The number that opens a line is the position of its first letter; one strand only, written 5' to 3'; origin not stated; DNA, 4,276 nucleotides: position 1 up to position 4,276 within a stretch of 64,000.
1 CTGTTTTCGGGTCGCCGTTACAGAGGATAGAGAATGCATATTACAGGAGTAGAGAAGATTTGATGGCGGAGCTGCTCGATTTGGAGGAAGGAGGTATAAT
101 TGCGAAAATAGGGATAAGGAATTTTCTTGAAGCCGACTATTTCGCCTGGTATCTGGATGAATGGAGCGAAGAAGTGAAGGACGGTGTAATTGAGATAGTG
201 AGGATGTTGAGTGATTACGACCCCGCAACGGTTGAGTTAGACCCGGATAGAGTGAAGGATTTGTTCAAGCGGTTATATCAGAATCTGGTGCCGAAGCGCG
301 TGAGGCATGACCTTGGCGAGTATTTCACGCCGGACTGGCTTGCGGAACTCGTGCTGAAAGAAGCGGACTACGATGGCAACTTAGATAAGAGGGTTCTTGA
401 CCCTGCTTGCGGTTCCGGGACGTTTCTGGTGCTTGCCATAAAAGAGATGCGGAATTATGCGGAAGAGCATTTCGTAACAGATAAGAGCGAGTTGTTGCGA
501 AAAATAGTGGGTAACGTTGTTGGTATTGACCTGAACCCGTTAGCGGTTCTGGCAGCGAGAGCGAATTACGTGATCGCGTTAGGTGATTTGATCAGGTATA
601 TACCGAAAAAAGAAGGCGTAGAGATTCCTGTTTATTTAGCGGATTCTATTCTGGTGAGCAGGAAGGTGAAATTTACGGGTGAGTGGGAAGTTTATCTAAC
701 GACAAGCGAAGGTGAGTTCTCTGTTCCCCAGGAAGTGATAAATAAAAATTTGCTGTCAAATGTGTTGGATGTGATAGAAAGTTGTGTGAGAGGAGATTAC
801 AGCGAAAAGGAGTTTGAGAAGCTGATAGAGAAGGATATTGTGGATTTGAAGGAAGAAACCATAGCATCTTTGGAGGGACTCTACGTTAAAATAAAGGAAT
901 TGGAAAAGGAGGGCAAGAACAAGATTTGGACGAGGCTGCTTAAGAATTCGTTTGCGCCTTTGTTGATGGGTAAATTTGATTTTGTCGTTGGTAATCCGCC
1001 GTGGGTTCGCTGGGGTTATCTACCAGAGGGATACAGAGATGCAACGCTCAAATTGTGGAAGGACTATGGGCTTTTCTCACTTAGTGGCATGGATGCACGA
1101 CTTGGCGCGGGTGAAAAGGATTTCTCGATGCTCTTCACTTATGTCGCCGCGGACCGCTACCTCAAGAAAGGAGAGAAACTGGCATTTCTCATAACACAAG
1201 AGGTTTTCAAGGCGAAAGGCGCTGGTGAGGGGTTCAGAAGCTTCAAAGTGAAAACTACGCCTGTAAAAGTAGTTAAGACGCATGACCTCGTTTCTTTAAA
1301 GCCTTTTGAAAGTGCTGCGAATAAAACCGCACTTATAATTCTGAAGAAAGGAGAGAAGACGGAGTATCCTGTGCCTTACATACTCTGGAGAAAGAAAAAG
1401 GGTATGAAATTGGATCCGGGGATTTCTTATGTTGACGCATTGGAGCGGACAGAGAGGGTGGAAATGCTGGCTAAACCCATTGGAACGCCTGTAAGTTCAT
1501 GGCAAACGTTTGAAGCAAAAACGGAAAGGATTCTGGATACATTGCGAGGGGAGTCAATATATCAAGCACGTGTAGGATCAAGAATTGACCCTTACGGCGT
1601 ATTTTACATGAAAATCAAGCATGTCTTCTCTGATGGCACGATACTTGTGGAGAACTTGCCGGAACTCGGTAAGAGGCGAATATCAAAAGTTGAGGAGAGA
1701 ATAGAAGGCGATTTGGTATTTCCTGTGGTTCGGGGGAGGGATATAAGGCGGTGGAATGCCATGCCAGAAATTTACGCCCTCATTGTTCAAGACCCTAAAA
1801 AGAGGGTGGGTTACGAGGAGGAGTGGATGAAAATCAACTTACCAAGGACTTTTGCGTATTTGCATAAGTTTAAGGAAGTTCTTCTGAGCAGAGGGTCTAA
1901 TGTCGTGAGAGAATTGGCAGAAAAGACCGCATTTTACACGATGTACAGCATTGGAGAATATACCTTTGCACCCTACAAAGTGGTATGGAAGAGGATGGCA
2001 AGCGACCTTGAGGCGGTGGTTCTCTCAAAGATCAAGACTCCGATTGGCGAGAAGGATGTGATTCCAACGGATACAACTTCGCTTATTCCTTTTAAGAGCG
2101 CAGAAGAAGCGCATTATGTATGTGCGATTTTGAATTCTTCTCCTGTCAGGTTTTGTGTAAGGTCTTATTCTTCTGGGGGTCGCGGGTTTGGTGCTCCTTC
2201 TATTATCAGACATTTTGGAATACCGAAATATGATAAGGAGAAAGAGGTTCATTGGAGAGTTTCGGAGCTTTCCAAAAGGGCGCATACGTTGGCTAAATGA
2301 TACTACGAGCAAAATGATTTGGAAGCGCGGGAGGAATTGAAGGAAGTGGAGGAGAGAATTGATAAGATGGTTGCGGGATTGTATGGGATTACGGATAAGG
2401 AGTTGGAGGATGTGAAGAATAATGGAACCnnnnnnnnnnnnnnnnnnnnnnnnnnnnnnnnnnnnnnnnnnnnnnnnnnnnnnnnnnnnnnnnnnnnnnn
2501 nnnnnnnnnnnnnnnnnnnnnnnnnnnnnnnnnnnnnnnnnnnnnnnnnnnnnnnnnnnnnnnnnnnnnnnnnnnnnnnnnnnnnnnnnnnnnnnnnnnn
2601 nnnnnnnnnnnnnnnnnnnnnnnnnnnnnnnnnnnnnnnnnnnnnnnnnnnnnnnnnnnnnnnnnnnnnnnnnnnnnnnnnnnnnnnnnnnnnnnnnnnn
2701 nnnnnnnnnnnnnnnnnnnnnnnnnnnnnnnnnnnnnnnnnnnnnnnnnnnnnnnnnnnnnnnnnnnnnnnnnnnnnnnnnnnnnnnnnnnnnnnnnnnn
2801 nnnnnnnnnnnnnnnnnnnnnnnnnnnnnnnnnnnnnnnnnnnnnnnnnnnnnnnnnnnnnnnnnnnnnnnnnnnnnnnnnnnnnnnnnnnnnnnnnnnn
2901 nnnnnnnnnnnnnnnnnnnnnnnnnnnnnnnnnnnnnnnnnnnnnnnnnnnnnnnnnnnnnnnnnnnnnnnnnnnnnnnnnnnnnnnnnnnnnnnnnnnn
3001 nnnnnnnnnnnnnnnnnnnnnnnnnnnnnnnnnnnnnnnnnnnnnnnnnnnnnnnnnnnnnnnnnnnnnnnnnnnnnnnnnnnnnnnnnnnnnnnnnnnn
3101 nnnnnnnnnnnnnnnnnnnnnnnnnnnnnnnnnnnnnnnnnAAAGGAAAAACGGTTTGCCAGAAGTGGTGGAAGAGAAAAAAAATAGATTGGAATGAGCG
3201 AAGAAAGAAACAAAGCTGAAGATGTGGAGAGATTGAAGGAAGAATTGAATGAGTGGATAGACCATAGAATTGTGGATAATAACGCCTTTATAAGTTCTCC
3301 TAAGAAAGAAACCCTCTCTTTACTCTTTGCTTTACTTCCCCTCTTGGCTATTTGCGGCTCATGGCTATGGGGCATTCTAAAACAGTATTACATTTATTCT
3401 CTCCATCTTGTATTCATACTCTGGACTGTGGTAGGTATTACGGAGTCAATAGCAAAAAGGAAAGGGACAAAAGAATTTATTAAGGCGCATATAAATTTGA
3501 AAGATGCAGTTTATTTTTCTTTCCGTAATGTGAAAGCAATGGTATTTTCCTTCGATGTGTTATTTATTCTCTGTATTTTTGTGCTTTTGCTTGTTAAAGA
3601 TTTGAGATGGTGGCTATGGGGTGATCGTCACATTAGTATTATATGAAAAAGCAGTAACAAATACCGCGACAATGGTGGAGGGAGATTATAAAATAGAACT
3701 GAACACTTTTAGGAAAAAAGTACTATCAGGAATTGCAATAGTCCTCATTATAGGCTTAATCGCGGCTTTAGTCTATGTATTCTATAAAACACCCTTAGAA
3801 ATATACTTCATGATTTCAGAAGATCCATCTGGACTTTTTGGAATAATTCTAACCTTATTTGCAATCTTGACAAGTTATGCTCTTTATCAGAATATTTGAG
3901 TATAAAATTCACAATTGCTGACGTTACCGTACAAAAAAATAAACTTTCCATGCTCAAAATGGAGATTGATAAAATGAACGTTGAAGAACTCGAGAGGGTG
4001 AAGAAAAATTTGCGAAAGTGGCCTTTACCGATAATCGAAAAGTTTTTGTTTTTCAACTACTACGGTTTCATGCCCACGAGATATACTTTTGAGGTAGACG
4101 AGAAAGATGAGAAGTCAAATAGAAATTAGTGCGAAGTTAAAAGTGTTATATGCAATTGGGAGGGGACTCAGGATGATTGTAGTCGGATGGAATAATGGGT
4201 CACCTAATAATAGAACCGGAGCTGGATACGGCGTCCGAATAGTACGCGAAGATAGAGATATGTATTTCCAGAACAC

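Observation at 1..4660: AT-rich five-gene cassette inserted at the 3' end of a type IIG/PglX-like DNA methyltransferase, bracketed by ~95-bp direct repeats of the methyltransferase C-terminal tail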

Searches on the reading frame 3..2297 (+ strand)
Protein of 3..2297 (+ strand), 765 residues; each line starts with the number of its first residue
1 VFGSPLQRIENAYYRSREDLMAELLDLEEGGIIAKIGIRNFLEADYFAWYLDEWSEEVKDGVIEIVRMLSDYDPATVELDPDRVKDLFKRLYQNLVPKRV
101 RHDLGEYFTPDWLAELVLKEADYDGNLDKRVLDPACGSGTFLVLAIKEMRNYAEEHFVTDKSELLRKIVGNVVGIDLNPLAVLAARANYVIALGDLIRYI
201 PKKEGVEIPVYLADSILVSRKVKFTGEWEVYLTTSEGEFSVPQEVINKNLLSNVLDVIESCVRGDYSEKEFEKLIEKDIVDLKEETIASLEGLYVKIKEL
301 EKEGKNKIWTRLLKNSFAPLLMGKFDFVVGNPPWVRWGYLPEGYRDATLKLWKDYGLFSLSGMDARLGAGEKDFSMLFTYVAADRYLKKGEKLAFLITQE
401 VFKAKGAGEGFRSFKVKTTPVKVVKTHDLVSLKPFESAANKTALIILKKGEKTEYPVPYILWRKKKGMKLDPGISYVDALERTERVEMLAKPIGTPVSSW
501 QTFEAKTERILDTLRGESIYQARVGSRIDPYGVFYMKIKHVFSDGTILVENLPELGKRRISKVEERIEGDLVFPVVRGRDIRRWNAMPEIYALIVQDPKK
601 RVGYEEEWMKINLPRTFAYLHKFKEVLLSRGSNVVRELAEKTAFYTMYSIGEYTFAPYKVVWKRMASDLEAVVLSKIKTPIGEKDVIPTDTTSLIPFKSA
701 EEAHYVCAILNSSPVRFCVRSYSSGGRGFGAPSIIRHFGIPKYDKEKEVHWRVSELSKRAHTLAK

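Call 7: search_protein_families(library=pfam, proteins=[window:60-2297:+], max_evalue=1)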
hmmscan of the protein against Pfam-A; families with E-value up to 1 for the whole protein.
window:60-2297:+ (746 aa): 6 families
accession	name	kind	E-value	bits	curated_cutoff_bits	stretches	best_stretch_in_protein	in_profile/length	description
PF02384.22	N6_Mtase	-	2.7e-11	43.8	20.4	1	66-170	3-97/311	N-6 DNA Methylase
PF07669.17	Eco57I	-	2e-10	41.4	25.3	1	152-396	2-150/171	Eco57I restriction-modification methylase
PF20473.4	MmeI_Mtase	-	5.5e-09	36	27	1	111-173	22-85/259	MmeI, DNA-methyltransferase domain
PF01170.24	UPF0020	-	3e-05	24.3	22.3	1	109-170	29-96/197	RMKL-like, methyltransferase domain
PF13847.12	Methyltransf_31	-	0.0084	16.2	27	1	109-169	4-47/145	Methyltransferase domain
PF12950.13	TaqI_C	-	0.19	12.4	26.5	1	636-705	37-99/118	TaqI-like C-terminal specificity domain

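Call 8: search_protein_families(library=padloc, proteins=[window:60-2297:+], max_evalue=1)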
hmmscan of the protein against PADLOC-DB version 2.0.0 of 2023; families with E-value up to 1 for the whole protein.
window:60-2297:+ (746 aa): 63 families (the best 25 are shown)
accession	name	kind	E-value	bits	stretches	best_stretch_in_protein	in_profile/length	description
PDLC03630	REase_MTase_IIG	-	2.8e-247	821.4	1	4-746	289-1053/1100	Type IIG restriction enzyme-methyltransferase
PDLC03580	REase_II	-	2.5e-170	566.6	1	5-745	298-1061/1112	Type II restriction enzyme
PDLC03625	REase_MTase_IIG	-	6.1e-103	343.4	1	18-745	330-1086/1109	Type IIG restriction enzyme-methyltransferase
PDLC03310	MTase_II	-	4.2e-17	60.1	2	546-695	306-445/475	Type II methyltransferase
PDLC04134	mad2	-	5.9e-16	56.4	2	64-170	249-333/492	mads_2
PDLC02529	PglX|PglXI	-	1e-15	54.6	2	72-204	187-326/1189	PglX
PDLC03338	MTase_II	-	1.3e-15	55.1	1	70-184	114-227/604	Type II methyltransferase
PDLC03335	MTase_II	-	4.3e-14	50.1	3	67-172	62-160/607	Type II methyltransferase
PDLC03348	MTase_II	-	4.4e-12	43.3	2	63-172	198-311/727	Type II methyltransferase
PDLC03267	MTase_II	-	1.9e-11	41.6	2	303-436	104-223/539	Type II methyltransferase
PDLC03248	MTase_II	-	2.6e-11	41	2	303-697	83-446/521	Type II methyltransferase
PDLC03612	REase_MTase_IIG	-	5.2e-11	39.4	2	306-707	807-1166/1247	Type IIG restriction enzyme-methyltransferase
PDLC03025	MTase_I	-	2.6e-10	37.6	1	67-172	146-241/569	Type I methyltransferase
PDLC03313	MTase_II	-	2.4e-09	34.3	2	261-323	95-162/563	Type II methyltransferase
PDLC03318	MTase_II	-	7.1e-09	32.6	1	71-139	329-395/723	Type II methyltransferase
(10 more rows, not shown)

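Call 65: search_protein_families(library=ncbifam, proteins=[window:3-2297:+], max_evalue=0.1)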
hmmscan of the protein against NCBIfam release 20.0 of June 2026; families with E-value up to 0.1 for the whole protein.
window:3-2297:+ (765 aa): 10 families
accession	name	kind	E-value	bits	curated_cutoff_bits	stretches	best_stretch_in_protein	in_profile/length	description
NF033451.1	BREX_2_MTaseX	equivalog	2e-12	45.7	400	1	90-223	182-322/1185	BREX-2 system adenine-specific DNA-methyltransferase PglX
NF047738.1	antiphage_MADS2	equivalog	6.1e-12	44.6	720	1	90-191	296-407/654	methylation-associated defense system DNA methyltransferase MAD2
TIGR02987.1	met_A_Alw26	exception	7.4e-09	34.9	353.5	1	104-153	3-57/523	Alw26I/Eco31I/Esp3I family type II restriction adenine-specific DNA-methyltransferase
NF033455.1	BREX_6_MTaseX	exception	2.3e-06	25.4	900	1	128-189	329-396/1319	BREX-6 system adenine-specific DNA-methyltransferase PglX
NF033454.1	BREX_5_MTaseX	exception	8e-05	20.4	900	1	119-179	293-354/1404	BREX-5 system adenine-specific DNA-methyltransferase PglX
NF033452.1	BREX_1_MTaseX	exception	0.00039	18.4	500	1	130-335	316-518/1210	BREX-1 system adenine-specific DNA-methyltransferase PglX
TIGR03534.1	RF_mod_PrmC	equivalog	0.00099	18.6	199.1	0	113-189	76-132/253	peptide chain release factor N(5)-glutamine methyltransferase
TIGR00497.1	hsdM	equivalog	0.0035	16.1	242.75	1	103-148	198-243/515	type I restriction-modification system subunit M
NF008748.0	PRK11783.1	equivalog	0.022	13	466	1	113-153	179-218/704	bifunctional 23S rRNA (guanine(2069)-N(7))-methyltransferase RlmK/23S rRNA (guanine(2445)-N(2))-methyltransferase RlmL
TIGR03466.1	HpnA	hypoth_equivalog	0.064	12.1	367.65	0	648-697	136-188/327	hopanoid-associated sugar epimerase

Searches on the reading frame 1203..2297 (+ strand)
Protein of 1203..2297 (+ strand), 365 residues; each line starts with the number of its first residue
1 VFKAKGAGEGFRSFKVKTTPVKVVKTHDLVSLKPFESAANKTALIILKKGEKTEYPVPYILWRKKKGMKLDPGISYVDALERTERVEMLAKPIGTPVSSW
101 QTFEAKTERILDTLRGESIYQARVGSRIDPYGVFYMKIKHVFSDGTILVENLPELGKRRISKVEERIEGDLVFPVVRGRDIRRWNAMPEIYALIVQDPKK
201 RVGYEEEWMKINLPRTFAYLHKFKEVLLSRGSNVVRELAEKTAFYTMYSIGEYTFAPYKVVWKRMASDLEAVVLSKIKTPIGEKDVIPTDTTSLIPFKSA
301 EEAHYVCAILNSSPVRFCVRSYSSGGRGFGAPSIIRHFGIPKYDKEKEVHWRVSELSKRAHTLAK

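Call 14: find_related_loci(query=window:1203-2297:+, collection=genome_contigs, flank=8000)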
Query window:1203-2297:+ (365 aa) in genome_contigs; peptide patterns used: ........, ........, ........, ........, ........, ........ (x = any residue, [..] = any of these).
144 stretches matched a pattern; 90 encode a relative of the query (tblastn E <= 1e-3); the best 80 are kept; 80 distinct loci.
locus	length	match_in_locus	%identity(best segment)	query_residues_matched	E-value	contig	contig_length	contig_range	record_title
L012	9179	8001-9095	81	1-365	0e+0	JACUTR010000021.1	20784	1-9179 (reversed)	MAG: Methanophagales archaeon isolate Kmv05 NODE_1235_length_20784_cov_8.758165, whole genome shotgun sequence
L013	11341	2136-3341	74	1-365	0e+0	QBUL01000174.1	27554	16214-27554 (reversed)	ANME-1 cluster archaeon GoMg1 GOMG1_16, whole genome shotgun sequence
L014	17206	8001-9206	74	1-365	0e+0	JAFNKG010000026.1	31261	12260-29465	MAG: Methanophagales archaeon isolate CR_Bin_179 NODE_35_length_31261_cov_33.249455, whole genome shotgun sequence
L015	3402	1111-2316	71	1-365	0e+0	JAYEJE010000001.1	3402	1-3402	MAG: Methanobacteriota archaeon isolate MAG172 MAG172_1, whole genome shotgun sequence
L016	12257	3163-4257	75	1-365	0e+0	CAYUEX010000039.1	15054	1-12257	MAG TPA_asm: uncultured Halobacteria archaeon isolate binchicken_co332_136 genome assembly, contig: NODE_833_length_1505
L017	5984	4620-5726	56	1-365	1e-137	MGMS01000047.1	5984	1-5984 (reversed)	MAG: Chloroflexi bacterium RBG_13_51_36 RBG_13_scaffold_64869, whole genome shotgun sequence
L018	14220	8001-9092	56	1-363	2e-135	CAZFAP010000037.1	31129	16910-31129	MAG TPA_asm: uncultured Verrucomicrobiota bacterium isolate binchicken_co103_408 genome assembly, contig: NODE_1243_leng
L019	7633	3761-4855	58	1-363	4e-135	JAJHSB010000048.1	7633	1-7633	MAG: Candidatus Acetothermia bacterium isolate NSHQ14.2015.Bin1 k141_1905, whole genome shotgun sequence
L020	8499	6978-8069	54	1-363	4e-133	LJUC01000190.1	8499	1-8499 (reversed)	MAG: Phycisphaerae bacterium SM23_30 WORSMTZ_27194, whole genome shotgun sequence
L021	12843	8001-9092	57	1-363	1e-132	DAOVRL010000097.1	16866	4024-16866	MAG TPA_asm: Sedimentisphaerales bacterium isolate CSMAG_1600 CSMAG_1600_k141_1259965_length_16866_cov_34.0205, whole ge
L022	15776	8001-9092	57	1-363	1e-130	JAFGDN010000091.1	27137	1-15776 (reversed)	MAG: Sedimentisphaerales bacterium isolate Zod_Metabat.1177 k87_14123340, whole genome shotgun sequence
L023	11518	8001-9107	54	1-365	1e-130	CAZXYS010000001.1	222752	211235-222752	MAG TPA_asm: uncultured Hyphomicrobiales bacterium isolate SRP141376_co1_372 genome assembly, contig: NODE_69_length_222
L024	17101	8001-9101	55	1-364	2e-130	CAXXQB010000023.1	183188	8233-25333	MAG: uncultured Methanoregula sp. isolate 16354076-71c5-4ad2-a3f6-d0882f86870f genome assembly, contig: contig_23, whole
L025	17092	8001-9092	57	1-363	3e-130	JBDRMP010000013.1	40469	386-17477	MAG: Planctomycetota bacterium isolate MEGAHIT-group-1.835 k141_5371898, whole genome shotgun sequence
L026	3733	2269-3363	54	1-364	7e-134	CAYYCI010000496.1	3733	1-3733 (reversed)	MAG TPA_asm: uncultured Planctomycetota bacterium isolate binchicken_co256_285 genome assembly, contig: NODE_83684_lengt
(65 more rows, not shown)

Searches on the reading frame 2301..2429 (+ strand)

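Call 7: search_protein_families(library=pfam, proteins=[window:2301-2429:+], max_evalue=1)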
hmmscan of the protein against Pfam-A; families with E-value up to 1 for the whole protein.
window:2301-2429:+ (43 aa): 1 family
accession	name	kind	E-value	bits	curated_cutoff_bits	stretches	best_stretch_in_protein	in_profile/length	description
PF24026.1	DUF7337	-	0.0066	16.9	30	1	8-26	43-61/61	Family of unknown function (DUF7337)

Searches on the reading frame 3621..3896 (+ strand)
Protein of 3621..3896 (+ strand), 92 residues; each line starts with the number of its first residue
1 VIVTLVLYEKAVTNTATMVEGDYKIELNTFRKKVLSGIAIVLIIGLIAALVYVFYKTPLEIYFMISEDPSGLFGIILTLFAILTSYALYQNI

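Call 7: search_protein_families(library=pfam, proteins=[window:3621-3896:+], max_evalue=1)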
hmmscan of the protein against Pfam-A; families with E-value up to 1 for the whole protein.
window:3621-3896:+ (92 aa): 3 families
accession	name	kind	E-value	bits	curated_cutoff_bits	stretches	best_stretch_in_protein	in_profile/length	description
PF13244.11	MbhD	-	0.058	14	27.2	1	30-58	12-40/67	MBH, subunit D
PF25539.1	Bestrophin_2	-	0.14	12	27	1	28-83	14-70/288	Bacterial/Fungal Bestrophin protein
PF16954.10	HRG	-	0.92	10.4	27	0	39-55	9-25/52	Haem-transporter, endosomal/lysosomal, haem-responsive gene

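Call 8: search_protein_families(library=padloc, proteins=[window:3621-3896:+], max_evalue=1)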
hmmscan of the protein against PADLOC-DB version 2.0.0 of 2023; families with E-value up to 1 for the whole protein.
window:3621-3896:+ (92 aa): 0 families

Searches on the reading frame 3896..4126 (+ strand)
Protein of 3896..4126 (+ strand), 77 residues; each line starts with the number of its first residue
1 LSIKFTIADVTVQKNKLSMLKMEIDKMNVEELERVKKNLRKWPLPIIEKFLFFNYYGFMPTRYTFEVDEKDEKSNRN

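Call 7: search_protein_families(library=pfam, proteins=[window:3896-4126:+], max_evalue=1)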
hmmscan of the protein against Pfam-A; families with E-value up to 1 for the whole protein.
window:3896-4126:+ (77 aa): 2 families
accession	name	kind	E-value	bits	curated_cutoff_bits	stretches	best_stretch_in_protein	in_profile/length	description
PF01777.24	Ribosomal_L27e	-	0.01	16.4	24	1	53-72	24-42/85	Ribosomal L27e protein family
PF02174.23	IRS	-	0.14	12.6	22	1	12-69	8-61/92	PTB domain (IRS-1 type)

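Call 8: search_protein_families(library=padloc, proteins=[window:3896-4126:+], max_evalue=1)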
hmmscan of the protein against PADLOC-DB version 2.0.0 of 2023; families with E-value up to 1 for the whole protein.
window:3896-4126:+ (77 aa): 0 families
